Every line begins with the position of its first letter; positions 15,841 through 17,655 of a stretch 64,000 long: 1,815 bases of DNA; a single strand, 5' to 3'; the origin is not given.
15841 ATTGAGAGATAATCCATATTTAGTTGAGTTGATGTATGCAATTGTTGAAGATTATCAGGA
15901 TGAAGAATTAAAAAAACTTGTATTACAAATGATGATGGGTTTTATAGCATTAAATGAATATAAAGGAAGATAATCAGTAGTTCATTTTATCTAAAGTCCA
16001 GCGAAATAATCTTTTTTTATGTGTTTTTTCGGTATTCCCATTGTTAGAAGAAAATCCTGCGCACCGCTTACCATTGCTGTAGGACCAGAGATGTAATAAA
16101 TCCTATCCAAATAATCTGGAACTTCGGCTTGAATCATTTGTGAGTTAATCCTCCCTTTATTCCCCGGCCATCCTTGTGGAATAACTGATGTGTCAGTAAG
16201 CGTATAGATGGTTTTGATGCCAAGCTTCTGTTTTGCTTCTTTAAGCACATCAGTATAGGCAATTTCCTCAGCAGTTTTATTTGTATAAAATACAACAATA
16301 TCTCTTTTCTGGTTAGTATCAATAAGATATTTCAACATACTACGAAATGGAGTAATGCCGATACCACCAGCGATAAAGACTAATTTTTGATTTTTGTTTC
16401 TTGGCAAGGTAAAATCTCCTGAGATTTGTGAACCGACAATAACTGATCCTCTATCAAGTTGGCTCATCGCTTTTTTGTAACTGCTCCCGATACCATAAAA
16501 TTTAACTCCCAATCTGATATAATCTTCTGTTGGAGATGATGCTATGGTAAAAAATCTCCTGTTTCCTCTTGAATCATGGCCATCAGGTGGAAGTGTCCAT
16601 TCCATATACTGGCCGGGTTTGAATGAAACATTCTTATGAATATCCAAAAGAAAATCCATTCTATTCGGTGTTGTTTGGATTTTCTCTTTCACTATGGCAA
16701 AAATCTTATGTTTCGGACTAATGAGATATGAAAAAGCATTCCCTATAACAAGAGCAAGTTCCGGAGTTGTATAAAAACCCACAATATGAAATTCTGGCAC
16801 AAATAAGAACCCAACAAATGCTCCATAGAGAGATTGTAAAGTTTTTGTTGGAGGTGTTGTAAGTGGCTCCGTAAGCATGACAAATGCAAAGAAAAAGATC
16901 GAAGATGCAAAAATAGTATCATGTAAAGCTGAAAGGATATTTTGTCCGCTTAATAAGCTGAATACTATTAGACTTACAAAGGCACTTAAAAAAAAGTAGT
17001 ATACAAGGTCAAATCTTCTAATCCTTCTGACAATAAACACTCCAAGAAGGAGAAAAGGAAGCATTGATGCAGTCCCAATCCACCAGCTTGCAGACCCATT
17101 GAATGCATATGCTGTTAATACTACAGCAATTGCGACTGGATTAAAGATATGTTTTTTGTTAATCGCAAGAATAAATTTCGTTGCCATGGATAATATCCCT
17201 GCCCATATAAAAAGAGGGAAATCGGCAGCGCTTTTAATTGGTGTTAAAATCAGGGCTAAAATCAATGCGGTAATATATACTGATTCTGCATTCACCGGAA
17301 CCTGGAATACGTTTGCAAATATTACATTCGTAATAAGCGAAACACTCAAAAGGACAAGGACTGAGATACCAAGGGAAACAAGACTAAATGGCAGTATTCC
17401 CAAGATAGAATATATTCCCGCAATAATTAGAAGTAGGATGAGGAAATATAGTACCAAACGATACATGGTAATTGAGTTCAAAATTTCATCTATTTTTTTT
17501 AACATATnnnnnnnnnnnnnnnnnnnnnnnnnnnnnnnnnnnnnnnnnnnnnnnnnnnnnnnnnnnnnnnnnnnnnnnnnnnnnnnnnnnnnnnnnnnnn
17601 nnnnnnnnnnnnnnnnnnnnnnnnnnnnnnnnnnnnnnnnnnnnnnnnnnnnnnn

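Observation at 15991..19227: Flavinylation / membrane electron-transfer operon: FMN-bind, ApbE, FMN-bind, then a polytopic FAD/NAD(P) reductase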

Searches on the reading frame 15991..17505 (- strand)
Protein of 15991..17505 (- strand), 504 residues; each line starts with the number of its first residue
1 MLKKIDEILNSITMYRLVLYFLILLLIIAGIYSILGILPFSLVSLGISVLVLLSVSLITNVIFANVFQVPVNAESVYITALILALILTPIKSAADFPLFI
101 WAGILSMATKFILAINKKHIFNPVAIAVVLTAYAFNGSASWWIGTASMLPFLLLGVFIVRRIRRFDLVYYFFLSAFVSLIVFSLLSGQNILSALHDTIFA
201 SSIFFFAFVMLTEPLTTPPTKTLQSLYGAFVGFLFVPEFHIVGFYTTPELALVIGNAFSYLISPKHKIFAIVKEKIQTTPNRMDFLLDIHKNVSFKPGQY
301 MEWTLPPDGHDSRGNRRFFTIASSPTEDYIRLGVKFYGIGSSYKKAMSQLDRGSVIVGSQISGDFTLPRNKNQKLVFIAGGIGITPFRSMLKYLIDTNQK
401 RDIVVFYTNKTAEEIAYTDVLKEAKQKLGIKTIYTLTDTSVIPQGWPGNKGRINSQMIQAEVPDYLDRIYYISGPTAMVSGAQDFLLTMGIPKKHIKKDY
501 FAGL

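Call 3: search_protein_families(library=pfam, proteins=[window:15991-17505:-], max_evalue=0.01)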
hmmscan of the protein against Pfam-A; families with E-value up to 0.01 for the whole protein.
window:15991-17505:- (504 aa): 3 families
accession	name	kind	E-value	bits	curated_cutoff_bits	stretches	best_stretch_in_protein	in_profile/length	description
PF00175.26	NAD_binding_1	-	1.4e-17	64.7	22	1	377-483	1-108/109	Oxidoreductase NAD-binding domain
PF03116.20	NQR2_RnfD_RnfE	-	1.3e-06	28.5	27.7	1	135-263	162-287/296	NQR2, RnfD, RnfE family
PF08030.17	NAD_binding_6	-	0.00071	20.1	22.2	1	374-411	3-45/156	Ferric reductase NAD binding domain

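Call 4: search_protein_families(library=ncbifam, proteins=[window:15991-17505:-], max_evalue=0.01)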
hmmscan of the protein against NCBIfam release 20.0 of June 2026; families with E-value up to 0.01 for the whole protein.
window:15991-17505:- (504 aa): 28 families (the best 25 are shown)
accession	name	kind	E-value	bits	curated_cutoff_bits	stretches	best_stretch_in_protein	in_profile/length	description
NF009805.0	PRK13289.1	equivalog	8e-28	97.5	432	1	288-501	178-392/399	NO-inducible flavohemoprotein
NF058606.1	GlBtMonoRdsGbcB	equivalog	3.9e-23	81.9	500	1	275-500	21-246/362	glycine betaine monooxygenase reductase subunit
NF007964.0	PRK10684.1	equivalog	4.2e-22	78.6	383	1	276-501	18-237/333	NADH oxidoreductase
TIGR02160.1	PA_CoA_Oxy5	hypoth_equivalog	9.1e-21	74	420.8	1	289-502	27-242/352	1,2-phenylacetyl-CoA epoxidase subunit PaaE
NF005963.0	PRK08051.1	equivalog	1.8e-19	69.9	230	1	281-502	17-231/233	NAD(P)H-flavin reductase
NF040810.1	BenC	equivalog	1.8e-17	63.5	430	1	269-497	106-326/333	benzoate 1,2-dioxygenase electron transfer component BenC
NF045803.1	MethMoxFADbindMmoC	equivalog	3.3e-16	59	500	1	290-501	135-340/343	aromatic/alkene monooxygenase hydroxylase FAD-binding subunit MmoC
NF040830.1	sulfhyd_ShyC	equivalog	3.9e-14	52.5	600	1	288-421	32-157/288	NAD(P)-dependent hydrogenase/sulfhydrogenase 2 subunit gamma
NF008822.0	PRK11872.1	equivalog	5.1e-13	48.7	402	1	290-501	132-335/341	anthranilate 1,2-dioxygenase electron transfer component AntC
NF006220.0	PRK08345.1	subfamily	5.5e-13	48.8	395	1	288-443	36-186/294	cytochrome-c3 hydrogenase subunit gamma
TIGR02911.1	sulfite_red_B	equivalog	2.6e-11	43.1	288.6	1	276-497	14-220/261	anaerobic sulfite reductase subunit AsrB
NF052252.1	flav_redu_LuxG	exception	3.2e-11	42.9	340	1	282-488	15-215/232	flavin mononucleotide reductase LuxG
TIGR01941.1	nqrF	equivalog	2.4e-10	39.9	295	1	321-501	227-403/405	NADH:ubiquinone reductase (Na(+)-transporting) subunit F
NF040835.1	sulfhyd_HydG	equivalog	2.5e-08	33.5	650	1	289-490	44-237/292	NADPH-dependent hydrogenase/sulfhydrogenase 1 subunit gamma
NF000796.0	PRK00054.1-1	equivalog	7.8e-08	31.9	224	1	271-484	7-187/254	dihydroorotate dehydrogenase electron transfer subunit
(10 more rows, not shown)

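Call 5: find_homologous_proteins(query=window:15991-17505:-, max_evalue=0.00001)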
Query window:15991-17505:- (504 aa): 7931 proteins with E <= 0.00001 among 8000 candidates; the best 120 are listed.
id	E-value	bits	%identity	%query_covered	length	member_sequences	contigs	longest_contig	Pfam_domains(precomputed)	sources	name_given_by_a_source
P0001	0.0e+0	1101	100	100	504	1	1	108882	PF00175.27,PF03116.21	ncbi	-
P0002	1.8e-219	748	67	100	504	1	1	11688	PF00175.27,PF03116.21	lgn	-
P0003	1.4e-206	705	65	99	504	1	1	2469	PF00175.27,PF03116.21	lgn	-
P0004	3.7e-205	701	63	100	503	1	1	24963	PF00175.27,PF03116.21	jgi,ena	jgi:ferredoxin-NADP reductase/Na+-translocating ferredoxin:NAD+ oxidoreductase RnfD subunit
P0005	5.1e-205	700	62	100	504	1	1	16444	PF00175.27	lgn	-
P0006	5.5e-205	700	63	100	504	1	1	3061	PF00175.27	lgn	-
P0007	1.4e-203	695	61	100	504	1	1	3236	PF00175.27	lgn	-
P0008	1.0e-202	693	61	100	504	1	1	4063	PF00175.27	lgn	-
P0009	1.9e-202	692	62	100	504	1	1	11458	PF00175.27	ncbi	ncbi:MAG: FAD-dependent oxidoreductase [Candidatus Levyibacteriota bacterium]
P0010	1.6e-201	689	61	100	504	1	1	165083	PF00175.27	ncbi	-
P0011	1.8e-201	688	62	100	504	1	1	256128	PF00175.27,PF03116.21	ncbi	-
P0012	3.9e-201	687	62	99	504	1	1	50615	PF00175.27,PF03116.21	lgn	-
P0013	1.8e-200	685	61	100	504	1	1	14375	PF00175.27,PF03116.21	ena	-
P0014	7.0e-200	683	61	100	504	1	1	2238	PF00175.27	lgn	-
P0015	1.2e-199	682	61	100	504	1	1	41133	PF00175.27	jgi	jgi:ferredoxin-NADP reductase/Na+-translocating ferredoxin:NAD+ oxidoreductase RnfD subunit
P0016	2.4e-199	681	61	100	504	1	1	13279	PF00175.27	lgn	-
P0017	3.9e-199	681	61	100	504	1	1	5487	PF00175.27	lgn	-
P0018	4.0e-199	681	61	97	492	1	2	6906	PF00175.27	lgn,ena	-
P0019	1.1e-198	679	60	100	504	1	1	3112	PF00175.27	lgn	-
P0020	1.7e-198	679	60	100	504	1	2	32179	PF00175.27,PF03116.21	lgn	-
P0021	4.3e-198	677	64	96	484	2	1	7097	PF00175.27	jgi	jgi:ferredoxin-NADP reductase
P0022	2.9e-197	675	61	100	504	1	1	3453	PF00175.27,PF03116.21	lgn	-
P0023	8.2e-197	673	59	100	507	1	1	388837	PF00175.27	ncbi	-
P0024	1.1e-196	673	61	100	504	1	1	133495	PF00175.27,PF03116.21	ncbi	-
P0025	1.1e-196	673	60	99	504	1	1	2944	PF00175.27,PF03116.21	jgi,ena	-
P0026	1.8e-196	672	60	100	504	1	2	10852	PF00175.27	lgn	-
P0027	1.9e-196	672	60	100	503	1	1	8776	PF00175.27,PF03116.21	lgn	-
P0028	3.2e-196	671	60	100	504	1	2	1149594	PF00175.27,PF03116.21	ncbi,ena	-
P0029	5.8e-196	670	61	100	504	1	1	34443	PF00175.27,PF03116.21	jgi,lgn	-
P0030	8.0e-196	670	60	100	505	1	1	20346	PF00175.27,PF03116.21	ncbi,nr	ncbi:MAG TPA: RnfABCDGE type electron transport complex subunit D [Candidatus Saccharimonadales bact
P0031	9.2e-196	670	60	100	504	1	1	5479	PF00175.27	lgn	-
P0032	2.6e-195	668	61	100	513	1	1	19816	PF00175.27,PF03116.21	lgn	-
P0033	3.0e-195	668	60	100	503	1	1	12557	PF00175.27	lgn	-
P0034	5.0e-194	664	60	100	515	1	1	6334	PF00175.27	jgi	jgi:glycine betaine catabolism B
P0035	7.4e-194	663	60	100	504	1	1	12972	PF00175.27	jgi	jgi:ferredoxin-NADP reductase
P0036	1.4e-193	662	59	97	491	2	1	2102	PF00175.27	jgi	-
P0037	3.0e-193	661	59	100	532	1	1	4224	PF00175.27,PF03116.21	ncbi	-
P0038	5.4e-193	660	62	100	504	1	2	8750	PF00175.27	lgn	-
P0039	2.0e-192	659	58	100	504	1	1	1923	PF00175.27,PF03116.21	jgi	jgi:ferredoxin-NADP reductase/Na+-translocating ferredoxin:NAD+ oxidoreductase RnfD subunit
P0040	2.7e-192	658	60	100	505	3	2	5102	PF00175.27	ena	-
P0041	3.2e-192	658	60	97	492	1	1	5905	PF00175.27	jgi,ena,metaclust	metaclust:\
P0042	4.2e-192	658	59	100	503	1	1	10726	PF00175.27,PF03116.21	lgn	-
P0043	9.9e-192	656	59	100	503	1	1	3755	PF00175.27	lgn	-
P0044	1.5e-191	656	58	100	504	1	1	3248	PF00175.27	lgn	-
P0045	1.6e-191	656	58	100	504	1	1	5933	PF00175.27,PF03116.21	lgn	-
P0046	1.9e-191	655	60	100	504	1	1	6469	PF00175.27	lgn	-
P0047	2.8e-191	655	59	100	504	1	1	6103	PF00175.27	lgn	-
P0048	3.2e-191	655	61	95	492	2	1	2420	PF00175.27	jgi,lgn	-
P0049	5.7e-191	654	59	100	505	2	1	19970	PF00175.27,PF03116.21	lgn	-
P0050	7.2e-191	653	59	100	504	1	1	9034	PF00175.27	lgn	-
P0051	1.3e-190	653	60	100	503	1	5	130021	PF00175.27,PF03116.21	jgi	jgi:ferredoxin-NADP reductase/Na+-translocating ferredoxin:NAD+ oxidoreductase RnfD subunit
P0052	1.4e-190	653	59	100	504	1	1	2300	PF00175.27,PF03116.21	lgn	-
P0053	1.5e-190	652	59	97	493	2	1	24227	PF00175.27,PF03116.21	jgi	-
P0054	1.6e-190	652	58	100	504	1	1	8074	PF00175.27,PF03116.21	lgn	-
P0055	1.6e-190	652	59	100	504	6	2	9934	PF00175.27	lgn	-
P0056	5.0e-190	651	59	100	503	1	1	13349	PF00175.27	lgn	-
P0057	5.0e-190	651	58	99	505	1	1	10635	PF00175.27,PF03116.21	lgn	-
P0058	5.7e-190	651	57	100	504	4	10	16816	PF00175.27,PF03116.21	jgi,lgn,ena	-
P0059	5.7e-190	651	58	100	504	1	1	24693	PF00175.27,PF03116.21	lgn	-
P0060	7.1e-190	650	59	100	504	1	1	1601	PF00175.27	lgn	-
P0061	7.8e-190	650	59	100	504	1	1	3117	PF00175.27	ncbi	-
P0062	1.3e-189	649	59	100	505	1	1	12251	PF00175.27,PF03116.21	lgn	-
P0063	2.0e-189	649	60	97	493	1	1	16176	PF00175.27,PF03116.21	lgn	-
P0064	2.5e-189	648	59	100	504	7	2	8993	PF00175.27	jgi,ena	-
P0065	3.1e-189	648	59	99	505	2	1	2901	PF00175.27,PF03116.21,PF00970.31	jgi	jgi:ferredoxin-NADP reductase/Na+-translocating ferredoxin:NAD+ oxidoreductase RnfD subunit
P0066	3.4e-189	648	60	99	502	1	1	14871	PF00175.27,PF03116.21,PF00970.31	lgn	-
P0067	4.2e-189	648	59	100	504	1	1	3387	PF00175.27,PF03116.21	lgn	-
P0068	6.1e-189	647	59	97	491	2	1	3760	PF00175.27,PF03116.21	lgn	-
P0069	7.4e-189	647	60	95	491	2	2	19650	PF00175.27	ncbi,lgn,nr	ncbi:MAG: RnfABCDGE type electron transport complex subunit D [Patescibacteria group bacterium]|nr:R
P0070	8.5e-189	647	59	100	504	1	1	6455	PF00175.27,PF03116.21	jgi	jgi:ferredoxin-NADP reductase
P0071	2.2e-188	645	58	100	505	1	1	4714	PF00175.27,PF03116.21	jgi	jgi:ferredoxin-NADP reductase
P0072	2.4e-188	645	58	100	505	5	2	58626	PF00175.27,PF03116.21,PF08030.18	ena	-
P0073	2.5e-188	645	57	100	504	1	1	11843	PF00175.27,PF03116.21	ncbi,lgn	ncbi:MAG TPA: RnfABCDGE type electron transport complex subunit D [Patescibacteria group bacterium]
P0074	2.5e-188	645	58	100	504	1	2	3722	PF00175.27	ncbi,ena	-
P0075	3.3e-188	645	57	100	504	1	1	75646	PF00175.27,PF03116.21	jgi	jgi:glycine betaine catabolism B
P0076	4.6e-188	644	59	95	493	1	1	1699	PF00175.27,PF03116.21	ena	-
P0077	8.6e-188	643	58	95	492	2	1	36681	PF00175.27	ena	-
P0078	1.7e-187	642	58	95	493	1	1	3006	PF00175.27,PF03116.21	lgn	-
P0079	2.2e-187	642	58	100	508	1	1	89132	PF00175.27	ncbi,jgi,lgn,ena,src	-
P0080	2.7e-187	642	57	99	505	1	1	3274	PF00175.27,PF03116.21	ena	-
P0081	3.4e-187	641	58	99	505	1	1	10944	PF00175.27,PF03116.21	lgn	-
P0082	5.4e-187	641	59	97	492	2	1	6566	PF00175.27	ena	-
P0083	1.0e-186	640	57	100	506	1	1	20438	PF00175.27,PF03116.21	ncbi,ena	-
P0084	1.8e-186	639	59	100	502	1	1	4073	PF00175.27,PF03116.21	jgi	jgi:ferredoxin-NADP reductase/Na+-translocating ferredoxin:NAD+ oxidoreductase RnfD subunit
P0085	2.6e-186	638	59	100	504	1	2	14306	PF00175.27,PF03116.21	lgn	-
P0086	2.8e-186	638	57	100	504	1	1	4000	PF00175.27,PF03116.21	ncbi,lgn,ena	-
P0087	3.3e-186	638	58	100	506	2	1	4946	PF00175.27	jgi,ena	-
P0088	3.5e-186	638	57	100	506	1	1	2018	PF00175.27,PF03116.21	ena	-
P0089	4.6e-186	638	58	97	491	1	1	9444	PF00175.27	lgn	-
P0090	5.3e-186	637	57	100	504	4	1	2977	PF00175.27,PF03116.21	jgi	-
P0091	6.1e-186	637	59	97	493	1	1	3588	PF00175.27,PF03116.21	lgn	-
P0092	7.7e-186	637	58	100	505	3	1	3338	PF00175.27,PF03116.21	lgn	-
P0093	8.2e-186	637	58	99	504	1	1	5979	PF00175.27,PF03116.21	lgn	-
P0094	1.4e-185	636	57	100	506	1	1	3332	PF00175.27,PF03116.21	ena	-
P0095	2.9e-185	635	57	100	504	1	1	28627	PF00175.27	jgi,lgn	-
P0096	3.0e-185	635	58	100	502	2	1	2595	PF00175.27,PF03116.21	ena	-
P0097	4.8e-185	634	56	100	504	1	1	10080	PF00175.27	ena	-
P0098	6.1e-185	634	56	100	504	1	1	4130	PF00175.27,PF03116.21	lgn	-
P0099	6.9e-185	634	56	100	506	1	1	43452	PF00175.27,PF03116.21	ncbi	-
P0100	8.5e-185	633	58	100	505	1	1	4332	PF00175.27,PF03116.21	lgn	-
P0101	1.1e-184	633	56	100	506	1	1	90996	PF00175.27,PF03116.21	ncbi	ncbi:MAG: RnfABCDGE type electron transport complex subunit D [Chloroflexota bacterium]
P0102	1.2e-184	633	57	100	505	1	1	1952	PF00175.27,PF03116.21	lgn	-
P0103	1.3e-184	633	63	87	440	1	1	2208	PF00175.27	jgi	jgi:ferredoxin-NADP reductase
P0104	1.9e-184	632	58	100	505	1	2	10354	PF00175.27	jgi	jgi:ferredoxin-NADP reductase/Na+-translocating ferredoxin:NAD+ oxidoreductase RnfD subunit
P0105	2.0e-184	632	57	100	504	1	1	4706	PF00175.27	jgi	jgi:ferredoxin-NADP reductase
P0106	2.7e-184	632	56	99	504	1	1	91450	PF00175.27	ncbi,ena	-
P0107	2.9e-184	632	58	100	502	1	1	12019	PF00175.27,PF03116.21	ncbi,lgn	-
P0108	4.5e-184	631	58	100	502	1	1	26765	PF00175.27,PF03116.21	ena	-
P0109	5.0e-184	631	58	100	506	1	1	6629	PF00175.27,PF03116.21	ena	-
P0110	1.0e-183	630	56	100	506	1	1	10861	PF00175.27,PF03116.21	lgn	-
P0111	1.4e-183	629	58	99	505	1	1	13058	PF00175.27,PF03116.21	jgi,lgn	-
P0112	1.4e-183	629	58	100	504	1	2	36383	PF00175.27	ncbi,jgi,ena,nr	ncbi:MAG TPA: hypothetical protein VNW29_03465 [Candidatus Sulfotelmatobacter sp.]|jgi:ferredoxin-NA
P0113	2.2e-183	629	55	99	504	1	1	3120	PF00175.27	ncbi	ncbi:MAG: ferredoxin--NADP reductase [Candidatus Dormibacteraceae bacterium]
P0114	3.0e-183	628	57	94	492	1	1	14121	PF00175.27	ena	-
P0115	3.7e-183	628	56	100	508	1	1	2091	PF00175.27,PF03116.21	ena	-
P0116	4.7e-183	628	57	100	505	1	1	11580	PF00175.27,PF03116.21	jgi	jgi:glycine betaine catabolism B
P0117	4.9e-183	628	56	100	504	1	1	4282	PF00175.27,PF03116.21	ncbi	ncbi:MAG TPA: oxidoreductase [Chloroflexota bacterium]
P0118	5.4e-183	628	58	97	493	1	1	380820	PF00175.27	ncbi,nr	ncbi:MAG: oxidoreductase [Candidatus Roizmanbacteria bacterium]|nr:oxidoreductase [Candidatus Roizma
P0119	6.2e-183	627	58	99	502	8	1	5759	PF00175.27,PF03116.21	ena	-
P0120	9.4e-183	627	57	100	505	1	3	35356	PF00175.27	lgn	-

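Call 11: find_related_loci(query=A1, collection=genome_contigs, flank=6000)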
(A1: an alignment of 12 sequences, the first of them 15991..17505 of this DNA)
Query A1 (504 aa) in genome_contigs; peptide patterns used: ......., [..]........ (x = any residue, [..] = any of these).
598 stretches matched a pattern (row limit reached: there are more); 577 encode a relative of the query (tblastn E <= 1e-3); the best 80 are kept; 80 distinct loci.
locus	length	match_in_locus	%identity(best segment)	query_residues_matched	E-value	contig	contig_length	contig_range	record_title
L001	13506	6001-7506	61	2-503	0e+0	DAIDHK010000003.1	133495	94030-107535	MAG TPA_asm: Candidatus Levyibacteriota bacterium isolate clean343 NODE_3_length_133495_cov_12.109453, whole genome shot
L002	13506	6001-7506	62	2-503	0e+0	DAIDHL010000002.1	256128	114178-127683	MAG TPA_asm: Candidatus Levyibacteriota bacterium isolate clean344 NODE_2_length_256128_cov_5.732237, whole genome shotg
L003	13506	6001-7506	60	2-503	0e+0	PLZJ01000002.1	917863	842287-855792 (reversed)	MAG: Candidatus Levyibacteriota bacterium isolate palsa_1332 73.20120700_P3D.151_contig_1296, whole genome shotgun seque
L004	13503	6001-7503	60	2-503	0e+0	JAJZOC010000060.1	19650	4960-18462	MAG: bacterium isolate MAS4.bin4 NODE_2923_length_19650_cov_2.886442, whole genome shotgun sequence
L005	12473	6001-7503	60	2-503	0e+0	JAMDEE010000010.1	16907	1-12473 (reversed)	MAG: Patescibacteria group bacterium isolate FK_Sedi_B_Bin.111 NODE_12504_length_16907_cov_4.11865, whole genome shotgun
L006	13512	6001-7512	55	1-503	0e+0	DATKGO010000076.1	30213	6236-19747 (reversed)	MAG TPA_asm: Patescibacteria group bacterium isolate SMAG_U14553 k141_152228, whole genome shotgun sequence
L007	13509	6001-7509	59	2-504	0e+0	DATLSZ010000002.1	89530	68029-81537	MAG TPA_asm: Candidatus Acidiferrales bacterium isolate SMAG_U13943 k141_94805, whole genome shotgun sequence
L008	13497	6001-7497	56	5-503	0e+0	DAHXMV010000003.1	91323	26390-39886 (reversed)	MAG TPA_asm: Candidatus Amesbacteria bacterium isolate clean1627 NODE_3_length_91323_cov_18.121024, whole genome shotgun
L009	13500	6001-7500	57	5-503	0e+0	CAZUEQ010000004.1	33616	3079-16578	MAG TPA_asm: uncultured Gammaproteobacteria bacterium isolate SRP170004_co1_204 genome assembly, contig: NODE_1799_lengt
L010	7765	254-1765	56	1-503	0e+0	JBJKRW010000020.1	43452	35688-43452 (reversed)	MAG: Microgenomates group bacterium isolate Bin_68 S1Ck127_1557810_flag_1_multi_6.7947_len_43452, whole genome shotgun s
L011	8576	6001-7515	55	1-504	0e+0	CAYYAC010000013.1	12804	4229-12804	MAG TPA_asm: uncultured Gammaproteobacteria bacterium isolate SRP200132_co2_12 genome assembly, contig: NODE_4273_length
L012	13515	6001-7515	56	1-504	0e+0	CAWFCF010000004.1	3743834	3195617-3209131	MAG: uncultured Chloroflexia bacterium isolate MFD02416.bin.1.105 genome assembly, contig: contig_12136, whole genome sh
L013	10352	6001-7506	58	2-503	0e+0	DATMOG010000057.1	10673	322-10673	MAG TPA_asm: Candidatus Sulfotelmatobacter sp. isolate SMAG_U12870 k141_2440353, whole genome shotgun sequence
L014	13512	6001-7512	57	1-503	0e+0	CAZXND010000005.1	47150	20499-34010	MAG TPA_asm: uncultured Gammaproteobacteria bacterium isolate SRP192515_co1_195 genome assembly, contig: NODE_544_length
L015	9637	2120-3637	55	2-503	0e+0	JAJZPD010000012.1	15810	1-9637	MAG: bacterium isolate SKS1.bin112 NODE_6630_length_15810_cov_2.305618, whole genome shotgun sequence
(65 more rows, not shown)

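Call 16: search_solved_structures(query=A1, max_evalue=0.01, show_alignments=0)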
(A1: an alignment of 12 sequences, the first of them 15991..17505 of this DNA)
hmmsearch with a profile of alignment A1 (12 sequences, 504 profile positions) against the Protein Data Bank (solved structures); distinct sequences matched with E-value up to 0.01: 94 (the best 60 are shown).
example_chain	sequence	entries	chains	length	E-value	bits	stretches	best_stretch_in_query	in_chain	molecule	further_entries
2eix_A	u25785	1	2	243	3.4e-15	58.9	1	270-491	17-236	NADH-cytochrome b5 reductase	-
7qu3_A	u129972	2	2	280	3.8e-15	58.7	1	366-502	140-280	Na(+)-translocating NADH-quinone reductase subunit F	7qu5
7qty_A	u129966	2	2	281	4.8e-15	58.4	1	366-502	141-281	Na(+)-translocating NADH-quinone reductase subunit F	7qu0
4u9u_A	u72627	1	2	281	9.2e-15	57.5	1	363-502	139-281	Na(+)-translocating NADH-quinone reductase subunit F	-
8ad4_A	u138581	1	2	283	9.3e-15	57.5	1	363-502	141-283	Na(+)-translocating NADH-quinone reductase subunit F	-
4uaj_A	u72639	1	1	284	9.4e-15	57.4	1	363-502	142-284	Na(+)-translocating NADH-quinone reductase subunit F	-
7xk3_F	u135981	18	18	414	1e-14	57.3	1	363-502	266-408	Na(+)-translocating NADH-quinone reductase subunit F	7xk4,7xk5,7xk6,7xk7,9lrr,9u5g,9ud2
4wqm_A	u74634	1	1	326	1.1e-14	57.2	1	266-496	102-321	Toluene-4-monooxygenase electron transfer component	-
8a1t_F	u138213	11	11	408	1.7e-14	56.6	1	363-502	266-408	Na(+)-translocating NADH-quinone reductase subunit F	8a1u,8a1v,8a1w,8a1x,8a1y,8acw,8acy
2r6h_A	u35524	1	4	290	2.8e-14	55.9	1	352-498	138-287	NADH:ubiquinone oxidoreductase, Na translocating, F subunit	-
8ad3_A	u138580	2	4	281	5.1e-14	55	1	363-498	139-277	Na(+)-translocating NADH-quinone reductase subunit F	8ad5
1cqx_A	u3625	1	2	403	6.7e-14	54.6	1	271-500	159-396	FLAVOHEMOPROTEIN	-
3ozu_A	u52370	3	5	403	1e-13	54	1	271-500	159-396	Flavohemoprotein | Flavohemoglobin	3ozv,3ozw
6o0a_A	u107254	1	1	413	2.2e-13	52.9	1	270-500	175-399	Flavohemoglobin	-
7rom_A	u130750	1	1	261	9.6e-13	50.8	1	324-492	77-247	NADH-cytochrome b5 reductase 1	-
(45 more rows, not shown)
